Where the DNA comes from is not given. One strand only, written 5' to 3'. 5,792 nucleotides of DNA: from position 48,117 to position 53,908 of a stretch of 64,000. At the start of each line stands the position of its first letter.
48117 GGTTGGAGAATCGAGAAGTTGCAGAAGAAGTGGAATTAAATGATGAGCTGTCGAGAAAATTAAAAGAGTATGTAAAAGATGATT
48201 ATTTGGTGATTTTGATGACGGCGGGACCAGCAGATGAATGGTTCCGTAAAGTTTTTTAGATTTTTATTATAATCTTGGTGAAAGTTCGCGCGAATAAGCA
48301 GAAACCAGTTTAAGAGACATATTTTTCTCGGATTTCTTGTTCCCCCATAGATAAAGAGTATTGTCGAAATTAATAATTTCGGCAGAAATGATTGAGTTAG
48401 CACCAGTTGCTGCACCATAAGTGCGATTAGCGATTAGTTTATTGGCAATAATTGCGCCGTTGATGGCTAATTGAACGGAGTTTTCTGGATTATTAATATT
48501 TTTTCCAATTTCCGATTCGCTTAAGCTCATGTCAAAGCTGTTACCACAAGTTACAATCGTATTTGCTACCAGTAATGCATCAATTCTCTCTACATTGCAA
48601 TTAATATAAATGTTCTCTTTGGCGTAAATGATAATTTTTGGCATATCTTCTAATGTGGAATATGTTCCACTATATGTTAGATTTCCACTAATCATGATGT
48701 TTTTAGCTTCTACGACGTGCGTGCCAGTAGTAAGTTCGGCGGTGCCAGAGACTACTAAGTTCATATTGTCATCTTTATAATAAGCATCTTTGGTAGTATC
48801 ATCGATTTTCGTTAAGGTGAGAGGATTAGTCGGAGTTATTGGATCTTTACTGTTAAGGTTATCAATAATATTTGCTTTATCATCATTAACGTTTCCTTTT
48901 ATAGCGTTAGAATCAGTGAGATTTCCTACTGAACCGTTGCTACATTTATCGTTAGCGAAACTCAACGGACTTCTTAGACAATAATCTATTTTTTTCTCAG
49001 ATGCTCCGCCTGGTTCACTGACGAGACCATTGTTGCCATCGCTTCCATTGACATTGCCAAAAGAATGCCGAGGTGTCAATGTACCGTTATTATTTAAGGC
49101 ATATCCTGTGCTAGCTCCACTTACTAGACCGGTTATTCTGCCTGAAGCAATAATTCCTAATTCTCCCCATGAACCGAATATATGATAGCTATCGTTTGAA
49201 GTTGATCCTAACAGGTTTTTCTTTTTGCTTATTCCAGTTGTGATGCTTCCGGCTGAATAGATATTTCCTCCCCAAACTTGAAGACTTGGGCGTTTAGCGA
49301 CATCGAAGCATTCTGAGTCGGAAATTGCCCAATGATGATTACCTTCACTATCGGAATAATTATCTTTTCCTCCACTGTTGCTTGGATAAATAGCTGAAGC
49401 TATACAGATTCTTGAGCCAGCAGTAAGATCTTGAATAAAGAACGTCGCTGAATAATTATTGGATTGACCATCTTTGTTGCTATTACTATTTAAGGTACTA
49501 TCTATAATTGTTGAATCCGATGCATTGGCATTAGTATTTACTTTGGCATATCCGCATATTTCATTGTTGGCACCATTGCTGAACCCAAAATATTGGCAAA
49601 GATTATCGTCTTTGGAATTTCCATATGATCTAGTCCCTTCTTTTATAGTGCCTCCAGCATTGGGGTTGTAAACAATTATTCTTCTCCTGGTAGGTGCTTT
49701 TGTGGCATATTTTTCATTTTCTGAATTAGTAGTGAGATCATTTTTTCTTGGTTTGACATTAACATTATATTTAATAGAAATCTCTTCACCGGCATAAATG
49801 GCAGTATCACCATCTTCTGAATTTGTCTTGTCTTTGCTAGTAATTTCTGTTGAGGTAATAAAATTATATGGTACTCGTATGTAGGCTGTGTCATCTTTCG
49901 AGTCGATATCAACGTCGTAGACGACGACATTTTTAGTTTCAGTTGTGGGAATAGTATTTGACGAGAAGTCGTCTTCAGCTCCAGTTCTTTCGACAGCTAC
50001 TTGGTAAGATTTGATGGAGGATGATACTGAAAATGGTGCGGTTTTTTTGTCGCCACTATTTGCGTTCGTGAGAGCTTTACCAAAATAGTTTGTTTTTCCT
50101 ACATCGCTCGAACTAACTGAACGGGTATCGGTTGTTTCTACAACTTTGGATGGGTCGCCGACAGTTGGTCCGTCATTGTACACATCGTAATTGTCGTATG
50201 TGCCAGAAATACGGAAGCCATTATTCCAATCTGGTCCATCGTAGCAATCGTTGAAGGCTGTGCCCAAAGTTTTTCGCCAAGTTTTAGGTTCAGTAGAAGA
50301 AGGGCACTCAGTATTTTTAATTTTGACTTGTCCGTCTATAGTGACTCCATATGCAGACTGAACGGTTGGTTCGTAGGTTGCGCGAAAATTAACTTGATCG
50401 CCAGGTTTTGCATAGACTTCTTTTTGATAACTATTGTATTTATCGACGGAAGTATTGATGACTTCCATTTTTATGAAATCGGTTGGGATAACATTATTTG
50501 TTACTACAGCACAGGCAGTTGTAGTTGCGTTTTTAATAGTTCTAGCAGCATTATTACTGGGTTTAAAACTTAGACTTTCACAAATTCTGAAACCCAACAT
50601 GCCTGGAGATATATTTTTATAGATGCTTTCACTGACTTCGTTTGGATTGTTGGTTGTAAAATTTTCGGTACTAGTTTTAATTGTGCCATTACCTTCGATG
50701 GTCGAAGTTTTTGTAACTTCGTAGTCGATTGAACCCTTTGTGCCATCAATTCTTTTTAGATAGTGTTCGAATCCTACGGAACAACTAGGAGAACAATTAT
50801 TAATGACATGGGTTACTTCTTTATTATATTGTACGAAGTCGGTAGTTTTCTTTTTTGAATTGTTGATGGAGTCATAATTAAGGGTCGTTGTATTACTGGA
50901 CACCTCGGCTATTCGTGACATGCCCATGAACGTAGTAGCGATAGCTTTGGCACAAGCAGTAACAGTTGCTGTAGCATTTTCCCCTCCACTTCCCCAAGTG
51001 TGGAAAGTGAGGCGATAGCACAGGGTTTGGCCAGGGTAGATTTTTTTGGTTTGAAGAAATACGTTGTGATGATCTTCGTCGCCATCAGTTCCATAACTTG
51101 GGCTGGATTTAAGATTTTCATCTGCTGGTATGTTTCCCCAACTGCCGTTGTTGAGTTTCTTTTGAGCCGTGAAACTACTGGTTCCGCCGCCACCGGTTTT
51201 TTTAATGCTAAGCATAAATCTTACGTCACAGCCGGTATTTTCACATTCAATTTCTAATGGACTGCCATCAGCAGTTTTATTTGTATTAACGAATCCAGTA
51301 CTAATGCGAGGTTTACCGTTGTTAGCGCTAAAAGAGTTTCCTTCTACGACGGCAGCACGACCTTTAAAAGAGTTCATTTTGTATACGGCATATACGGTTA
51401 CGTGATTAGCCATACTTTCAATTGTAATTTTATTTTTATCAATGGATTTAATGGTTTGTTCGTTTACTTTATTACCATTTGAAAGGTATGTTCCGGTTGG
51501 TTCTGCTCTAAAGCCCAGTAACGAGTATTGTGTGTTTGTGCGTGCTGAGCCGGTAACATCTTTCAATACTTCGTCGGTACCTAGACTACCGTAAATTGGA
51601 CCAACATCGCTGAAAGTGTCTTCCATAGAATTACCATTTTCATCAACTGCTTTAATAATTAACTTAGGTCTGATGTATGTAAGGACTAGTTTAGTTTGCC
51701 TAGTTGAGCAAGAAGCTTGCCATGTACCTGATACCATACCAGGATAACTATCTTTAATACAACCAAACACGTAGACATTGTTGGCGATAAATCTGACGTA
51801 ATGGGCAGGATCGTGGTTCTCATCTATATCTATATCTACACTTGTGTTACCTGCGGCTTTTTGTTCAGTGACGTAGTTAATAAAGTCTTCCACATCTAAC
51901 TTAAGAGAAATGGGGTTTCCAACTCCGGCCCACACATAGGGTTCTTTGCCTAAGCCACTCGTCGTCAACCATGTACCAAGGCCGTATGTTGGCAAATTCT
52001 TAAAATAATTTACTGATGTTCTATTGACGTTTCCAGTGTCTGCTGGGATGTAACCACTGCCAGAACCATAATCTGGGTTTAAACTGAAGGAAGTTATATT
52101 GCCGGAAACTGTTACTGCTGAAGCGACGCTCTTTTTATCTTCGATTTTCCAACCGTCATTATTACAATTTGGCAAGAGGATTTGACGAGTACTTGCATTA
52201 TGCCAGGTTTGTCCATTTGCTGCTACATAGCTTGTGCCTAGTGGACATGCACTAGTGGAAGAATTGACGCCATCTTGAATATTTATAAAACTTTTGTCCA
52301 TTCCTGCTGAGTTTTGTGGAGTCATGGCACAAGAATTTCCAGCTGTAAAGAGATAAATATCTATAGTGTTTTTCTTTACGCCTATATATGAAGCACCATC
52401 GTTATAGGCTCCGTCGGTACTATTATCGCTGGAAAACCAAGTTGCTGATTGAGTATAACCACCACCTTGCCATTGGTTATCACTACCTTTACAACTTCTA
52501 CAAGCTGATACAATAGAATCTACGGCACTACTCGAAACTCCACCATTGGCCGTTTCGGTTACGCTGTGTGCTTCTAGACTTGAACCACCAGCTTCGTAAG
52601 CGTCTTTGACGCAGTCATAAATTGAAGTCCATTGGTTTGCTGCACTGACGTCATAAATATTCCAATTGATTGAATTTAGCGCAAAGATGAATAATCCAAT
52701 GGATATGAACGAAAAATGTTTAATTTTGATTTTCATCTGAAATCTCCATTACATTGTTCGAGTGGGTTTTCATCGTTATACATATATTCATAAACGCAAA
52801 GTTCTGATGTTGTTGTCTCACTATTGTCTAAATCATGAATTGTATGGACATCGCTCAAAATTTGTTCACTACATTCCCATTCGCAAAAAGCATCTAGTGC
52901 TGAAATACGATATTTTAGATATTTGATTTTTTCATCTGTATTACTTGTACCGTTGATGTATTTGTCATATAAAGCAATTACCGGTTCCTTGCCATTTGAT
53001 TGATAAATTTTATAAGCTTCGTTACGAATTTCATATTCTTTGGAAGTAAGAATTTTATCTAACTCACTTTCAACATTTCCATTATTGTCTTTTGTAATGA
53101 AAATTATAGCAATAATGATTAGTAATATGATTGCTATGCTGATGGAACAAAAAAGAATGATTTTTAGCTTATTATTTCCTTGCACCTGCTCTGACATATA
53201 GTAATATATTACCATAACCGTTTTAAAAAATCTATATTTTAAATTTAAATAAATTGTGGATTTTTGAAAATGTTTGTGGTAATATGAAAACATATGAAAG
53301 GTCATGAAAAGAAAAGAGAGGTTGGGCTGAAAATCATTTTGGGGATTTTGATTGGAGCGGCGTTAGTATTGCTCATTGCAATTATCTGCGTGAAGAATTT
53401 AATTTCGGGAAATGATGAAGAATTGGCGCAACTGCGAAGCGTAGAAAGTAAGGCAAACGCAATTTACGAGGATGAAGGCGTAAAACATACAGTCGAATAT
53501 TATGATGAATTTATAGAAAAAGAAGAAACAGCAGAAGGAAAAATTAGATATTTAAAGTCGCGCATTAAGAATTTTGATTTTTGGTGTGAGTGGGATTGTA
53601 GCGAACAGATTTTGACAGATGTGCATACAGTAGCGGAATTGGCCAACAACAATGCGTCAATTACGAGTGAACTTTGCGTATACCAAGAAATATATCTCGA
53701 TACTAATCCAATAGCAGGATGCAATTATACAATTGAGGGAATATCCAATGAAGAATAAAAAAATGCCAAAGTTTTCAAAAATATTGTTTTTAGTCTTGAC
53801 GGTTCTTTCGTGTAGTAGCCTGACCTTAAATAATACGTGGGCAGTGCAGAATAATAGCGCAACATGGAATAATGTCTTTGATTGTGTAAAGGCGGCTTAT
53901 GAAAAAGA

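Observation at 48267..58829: Mirror-image duplicated two-gene module: small Cys-motif membrane protein plus giant secreted protein, present twice and divergently transcribed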

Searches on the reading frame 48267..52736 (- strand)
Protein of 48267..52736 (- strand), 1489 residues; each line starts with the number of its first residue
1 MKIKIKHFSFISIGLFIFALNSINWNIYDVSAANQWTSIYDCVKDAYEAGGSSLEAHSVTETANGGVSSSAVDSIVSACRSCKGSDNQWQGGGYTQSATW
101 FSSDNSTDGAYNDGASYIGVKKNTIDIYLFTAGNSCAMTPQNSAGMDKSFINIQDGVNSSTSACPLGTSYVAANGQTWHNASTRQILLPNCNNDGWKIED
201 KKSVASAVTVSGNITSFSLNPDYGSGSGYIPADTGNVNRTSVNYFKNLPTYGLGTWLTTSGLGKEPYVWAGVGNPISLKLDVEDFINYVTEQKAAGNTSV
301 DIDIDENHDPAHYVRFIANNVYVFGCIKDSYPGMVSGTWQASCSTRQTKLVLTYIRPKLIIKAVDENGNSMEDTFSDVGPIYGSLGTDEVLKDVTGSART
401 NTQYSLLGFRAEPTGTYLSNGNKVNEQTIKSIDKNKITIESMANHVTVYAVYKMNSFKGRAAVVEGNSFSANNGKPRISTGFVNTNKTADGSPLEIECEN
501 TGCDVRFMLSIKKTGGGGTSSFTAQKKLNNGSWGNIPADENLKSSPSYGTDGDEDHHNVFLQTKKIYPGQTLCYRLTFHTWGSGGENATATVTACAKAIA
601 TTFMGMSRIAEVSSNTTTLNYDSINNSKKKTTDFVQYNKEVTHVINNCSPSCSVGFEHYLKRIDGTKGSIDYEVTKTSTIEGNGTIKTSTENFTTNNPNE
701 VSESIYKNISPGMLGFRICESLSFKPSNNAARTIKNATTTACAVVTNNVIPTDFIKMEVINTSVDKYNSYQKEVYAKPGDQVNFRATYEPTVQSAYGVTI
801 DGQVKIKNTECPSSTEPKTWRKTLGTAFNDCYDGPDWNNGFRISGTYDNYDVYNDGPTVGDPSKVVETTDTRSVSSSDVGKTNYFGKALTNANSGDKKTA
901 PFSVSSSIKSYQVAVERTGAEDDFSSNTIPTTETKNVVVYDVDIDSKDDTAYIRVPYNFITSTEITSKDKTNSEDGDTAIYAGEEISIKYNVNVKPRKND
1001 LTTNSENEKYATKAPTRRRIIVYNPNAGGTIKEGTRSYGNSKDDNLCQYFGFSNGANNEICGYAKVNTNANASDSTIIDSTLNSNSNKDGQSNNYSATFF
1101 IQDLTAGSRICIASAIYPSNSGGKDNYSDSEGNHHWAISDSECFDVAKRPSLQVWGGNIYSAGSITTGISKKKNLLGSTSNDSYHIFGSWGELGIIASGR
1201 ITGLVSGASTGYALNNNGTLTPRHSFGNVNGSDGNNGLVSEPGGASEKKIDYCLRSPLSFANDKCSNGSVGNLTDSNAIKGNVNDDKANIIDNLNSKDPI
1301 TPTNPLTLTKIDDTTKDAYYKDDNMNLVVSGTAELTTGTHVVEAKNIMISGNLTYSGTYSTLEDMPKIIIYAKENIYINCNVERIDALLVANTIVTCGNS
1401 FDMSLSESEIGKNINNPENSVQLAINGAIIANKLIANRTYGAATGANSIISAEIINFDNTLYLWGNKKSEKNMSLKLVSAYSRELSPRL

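Call 6: search_protein_families(library=pfam, proteins=[window:48267-52736:-], max_evalue=1)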
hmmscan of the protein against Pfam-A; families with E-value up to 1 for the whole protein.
window:48267-52736:- (1489 aa): 0 families

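Call 9: search_protein_families(library=ncbifam, proteins=[window:48267-52736:-], max_evalue=1)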
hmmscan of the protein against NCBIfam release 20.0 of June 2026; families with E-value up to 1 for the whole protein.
window:48267-52736:- (1489 aa): 0 families

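Call 95: search_protein_families(library=phrogs, proteins=[window:48267-52736:-], max_evalue=0.01)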
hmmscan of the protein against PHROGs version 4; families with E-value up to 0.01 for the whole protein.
window:48267-52736:- (1489 aa): 0 families

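Call 96: search_protein_families(library=padloc, proteins=[window:48267-52736:-], max_evalue=0.01)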
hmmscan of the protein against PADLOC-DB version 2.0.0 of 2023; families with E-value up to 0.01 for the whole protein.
window:48267-52736:- (1489 aa): 0 families

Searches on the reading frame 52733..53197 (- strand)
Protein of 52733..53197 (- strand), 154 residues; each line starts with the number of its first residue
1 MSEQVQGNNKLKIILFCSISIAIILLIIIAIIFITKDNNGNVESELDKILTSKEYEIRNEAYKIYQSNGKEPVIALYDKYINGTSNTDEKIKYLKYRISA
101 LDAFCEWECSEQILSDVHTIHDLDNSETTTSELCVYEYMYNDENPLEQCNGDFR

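Call 6: search_protein_families(library=pfam, proteins=[window:52733-53197:-], max_evalue=1)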
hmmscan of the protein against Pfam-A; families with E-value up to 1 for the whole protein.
window:52733-53197:- (154 aa): 3 families
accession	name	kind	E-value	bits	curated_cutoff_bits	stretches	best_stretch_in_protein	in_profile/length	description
PF10579.15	Rapsyn_N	-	0.029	14.9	23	1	61-102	13-54/80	Rapsyn N-terminal myristoylation and linker region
PF16837.10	SF3A3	-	0.091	13.3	27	1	75-106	16-43/49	Pre-mRNA-splicing factor SF3A3, of SF3a complex, Prp9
PF14836.12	Ubiquitin_3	-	0.13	12.6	24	1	33-73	18-57/88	Ubiquitin-like domain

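Call 9: search_protein_families(library=ncbifam, proteins=[window:52733-53197:-], max_evalue=1)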
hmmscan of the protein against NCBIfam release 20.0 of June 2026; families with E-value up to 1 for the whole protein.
window:52733-53197:- (154 aa): 2 families
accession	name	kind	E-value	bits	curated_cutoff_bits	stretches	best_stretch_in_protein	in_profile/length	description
NF050802.1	AspChtxCcaA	equivalog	0.01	14.3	1300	1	11-60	9-58/700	aspartate chemotaxis receptor CcaA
NF004285.1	PRK05696.1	equivalog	0.065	13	179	1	3-61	10-69/171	flagellar basal body-associated protein FliL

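Call 95: search_protein_families(library=phrogs, proteins=[window:52733-53197:-], max_evalue=0.01)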
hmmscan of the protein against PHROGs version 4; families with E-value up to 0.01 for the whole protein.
window:52733-53197:- (154 aa): 0 families

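Call 96: search_protein_families(library=padloc, proteins=[window:52733-53197:-], max_evalue=0.01)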
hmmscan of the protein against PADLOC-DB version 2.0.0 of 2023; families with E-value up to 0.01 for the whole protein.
window:52733-53197:- (154 aa): 0 families

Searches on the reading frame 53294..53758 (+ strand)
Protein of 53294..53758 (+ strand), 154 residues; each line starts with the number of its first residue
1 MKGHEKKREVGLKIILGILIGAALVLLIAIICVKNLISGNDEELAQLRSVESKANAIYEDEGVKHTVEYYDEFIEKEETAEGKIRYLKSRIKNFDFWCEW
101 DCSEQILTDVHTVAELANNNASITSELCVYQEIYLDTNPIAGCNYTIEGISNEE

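Call 6: search_protein_families(library=pfam, proteins=[window:53294-53758:+], max_evalue=1)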
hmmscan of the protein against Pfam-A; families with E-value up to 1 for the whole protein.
window:53294-53758:+ (154 aa): 3 families
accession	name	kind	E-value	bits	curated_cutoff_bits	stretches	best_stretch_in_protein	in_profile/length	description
PF14914.11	LRRC37AB_C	-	0.11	12.9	27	1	11-38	113-140/147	LRRC37A/B like protein 1 C-terminal domain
PF09991.14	DUF2232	-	0.13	11.8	27.8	1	7-69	80-145/290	Predicted membrane protein (DUF2232)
PF02999.19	Borrelia_orfD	-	0.17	12.7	27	1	50-79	60-89/100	Borrelia orf-D family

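Call 9: search_protein_families(library=ncbifam, proteins=[window:53294-53758:+], max_evalue=1)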
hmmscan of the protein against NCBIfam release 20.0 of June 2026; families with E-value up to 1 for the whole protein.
window:53294-53758:+ (154 aa): 3 families
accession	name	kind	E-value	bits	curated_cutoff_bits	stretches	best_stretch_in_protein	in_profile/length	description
NF033588.1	transpos_ISC774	exception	0.013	15.1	200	1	56-109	133-182/195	IS6 family transposase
NF006283.1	PRK08455.1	equivalog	0.071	12.7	187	1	5-51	9-55/182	flagellar basal body-associated protein FliL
NF040666.1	Tn5252_Orf10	equivalog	0.089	13.2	110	1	92-126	50-83/114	SAG1252 family conjugative relaxosome accessory protein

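Call 11: find_homologous_proteins(query=window:53294-53758:+, max_evalue=0.01)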
Query window:53294-53758:+ (154 aa): 1 proteins with E <= 0.01 among 40 candidates.
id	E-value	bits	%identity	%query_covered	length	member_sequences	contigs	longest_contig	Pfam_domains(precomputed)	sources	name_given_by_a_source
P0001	1.3e-95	335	100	100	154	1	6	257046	-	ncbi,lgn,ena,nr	ncbi:hypothetical protein IKG33_01525 [Candidatus Saccharibacteria bacterium]|nr:hypothetical protei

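Call 31: search_protein_representatives(alignment_id=A1)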
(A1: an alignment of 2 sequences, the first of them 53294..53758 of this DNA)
Query: 2 sequences, 166 profile positions. Proteins with E-value up to 0.001 (for the whole library): 15; up to 1e-10: 5; up to 1e-30: 2. The best 15 are listed.
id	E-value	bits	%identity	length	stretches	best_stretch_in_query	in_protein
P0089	1.2e-81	288.7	-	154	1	1-156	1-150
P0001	5.2e-81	286.6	-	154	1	6-166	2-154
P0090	8.5e-30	120.0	-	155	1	7-157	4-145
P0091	3.2e-28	114.8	-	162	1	11-160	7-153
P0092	1.9e-27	112.3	-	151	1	14-156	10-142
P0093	4.0e-10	56.0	-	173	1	14-152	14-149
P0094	4.5e-10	55.8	-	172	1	17-158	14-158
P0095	8.3e-10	54.9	-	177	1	5-156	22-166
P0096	7.8e-09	51.8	-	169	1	2-146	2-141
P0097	3.5e-06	43.1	-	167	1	18-160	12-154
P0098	1.7e-05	40.9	-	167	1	13-152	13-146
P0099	2.0e-05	40.7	-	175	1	10-135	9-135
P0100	8.4e-05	38.7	-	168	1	10-99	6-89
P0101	8.4e-05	38.7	-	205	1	24-135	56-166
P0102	4.6e-04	36.3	-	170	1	70-154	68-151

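Call 35: find_encoding_contigs(protein=P0093, flank=6000, max_places=2)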
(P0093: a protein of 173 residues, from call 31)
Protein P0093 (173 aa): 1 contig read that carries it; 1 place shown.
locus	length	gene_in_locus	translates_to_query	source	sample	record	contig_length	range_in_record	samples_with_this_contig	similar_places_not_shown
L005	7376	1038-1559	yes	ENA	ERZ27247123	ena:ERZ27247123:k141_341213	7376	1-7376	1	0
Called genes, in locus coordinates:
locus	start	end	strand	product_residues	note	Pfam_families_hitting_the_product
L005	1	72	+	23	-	?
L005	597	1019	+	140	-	PF04977:DivIC (weak)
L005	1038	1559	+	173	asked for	-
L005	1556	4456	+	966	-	-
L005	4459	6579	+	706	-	PF09479:Flg_new (faint)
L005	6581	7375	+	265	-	?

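Call 36: find_encoding_contigs(protein=P0096, flank=6000, max_places=2)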
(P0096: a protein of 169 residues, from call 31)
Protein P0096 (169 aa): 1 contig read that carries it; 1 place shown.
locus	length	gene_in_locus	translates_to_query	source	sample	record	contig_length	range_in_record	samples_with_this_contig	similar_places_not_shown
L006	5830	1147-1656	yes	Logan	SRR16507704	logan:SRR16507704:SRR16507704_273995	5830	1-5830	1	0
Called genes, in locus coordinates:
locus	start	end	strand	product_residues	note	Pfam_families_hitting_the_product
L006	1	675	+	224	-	?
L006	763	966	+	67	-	-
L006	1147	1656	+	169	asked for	-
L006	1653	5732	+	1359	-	-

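Call 72: search_solved_structures(query=A5, max_evalue=10)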
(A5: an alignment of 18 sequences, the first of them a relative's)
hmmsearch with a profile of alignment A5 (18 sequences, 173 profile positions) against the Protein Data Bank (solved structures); distinct sequences matched with E-value up to 10: 51.
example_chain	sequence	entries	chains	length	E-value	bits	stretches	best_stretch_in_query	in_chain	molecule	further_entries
1na0_A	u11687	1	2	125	0.018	18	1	62-93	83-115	designed protein CTPR3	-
7obi_A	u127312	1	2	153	0.031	17.2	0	56-86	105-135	CTPR-rv4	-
2wqh_A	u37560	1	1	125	0.033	17.1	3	63-91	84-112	CTPR3Y3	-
9hmf_O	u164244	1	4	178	0.053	16.5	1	5-50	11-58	Flagellar protein FliL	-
1na3_A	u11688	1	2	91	0.056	16.4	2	61-93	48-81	designed protein CTPR2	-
6fcg_A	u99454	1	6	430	0.096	15.6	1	21-129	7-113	Glycoside hydrolase, GH17 family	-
6q3q_A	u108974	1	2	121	0.12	15.3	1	55-138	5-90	Outer envelope protein 64, mitochondrial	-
2fo7_A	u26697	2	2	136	0.14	15.1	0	63-84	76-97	SYNTHETIC CONSENSUS TPR PROTEIN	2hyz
5wjz_A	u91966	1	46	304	0.14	15.1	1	68-127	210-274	Flagellin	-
6v8e_A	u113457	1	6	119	0.16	14.9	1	62-93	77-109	Designed protein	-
8ch0_A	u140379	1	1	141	0.16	14.9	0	63-84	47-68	Consensus tetratricopeptide repeat protein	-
3kd7_A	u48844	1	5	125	0.17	14.8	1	58-84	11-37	CTPR390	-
6hpg_A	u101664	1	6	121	0.19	14.7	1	55-114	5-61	Outer envelope protein 64, mitochondrial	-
6gow_D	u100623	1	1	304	0.19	14.7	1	68-127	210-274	Flagellin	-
5maw_D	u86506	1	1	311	0.2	14.6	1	68-127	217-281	Flagellin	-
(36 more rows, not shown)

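Call 95: search_protein_families(library=phrogs, proteins=[window:53294-53758:+], max_evalue=0.01)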
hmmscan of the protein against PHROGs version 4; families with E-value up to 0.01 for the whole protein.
window:53294-53758:+ (154 aa): 0 families

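Call 96: search_protein_families(library=padloc, proteins=[window:53294-53758:+], max_evalue=0.01)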
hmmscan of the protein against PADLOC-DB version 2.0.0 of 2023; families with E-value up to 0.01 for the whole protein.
window:53294-53758:+ (154 aa): 0 families
